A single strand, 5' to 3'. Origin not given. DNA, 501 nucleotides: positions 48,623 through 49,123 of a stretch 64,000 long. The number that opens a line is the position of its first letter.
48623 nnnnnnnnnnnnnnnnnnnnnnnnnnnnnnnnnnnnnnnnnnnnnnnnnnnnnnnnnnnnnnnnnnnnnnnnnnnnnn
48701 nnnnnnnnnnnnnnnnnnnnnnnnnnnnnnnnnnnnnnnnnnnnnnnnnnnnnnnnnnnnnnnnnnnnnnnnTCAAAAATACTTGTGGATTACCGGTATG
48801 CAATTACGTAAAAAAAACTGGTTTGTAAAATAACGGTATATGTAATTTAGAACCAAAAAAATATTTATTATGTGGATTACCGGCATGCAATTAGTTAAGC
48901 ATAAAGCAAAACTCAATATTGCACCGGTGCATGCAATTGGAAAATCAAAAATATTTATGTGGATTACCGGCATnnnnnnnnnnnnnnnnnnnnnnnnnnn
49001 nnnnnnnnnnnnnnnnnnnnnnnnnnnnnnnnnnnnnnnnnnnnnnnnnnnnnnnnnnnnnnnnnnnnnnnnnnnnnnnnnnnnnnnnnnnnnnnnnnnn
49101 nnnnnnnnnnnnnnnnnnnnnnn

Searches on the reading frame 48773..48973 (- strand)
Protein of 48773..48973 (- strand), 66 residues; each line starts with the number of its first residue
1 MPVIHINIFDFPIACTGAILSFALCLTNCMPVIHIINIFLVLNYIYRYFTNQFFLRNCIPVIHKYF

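Call 45: find_encoding_contigs(protein=window:48773-48973:-, flank=3000, max_places=10)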
Protein window:48773-48973:- (66 aa): no gene with exactly this product is on record in the collection.
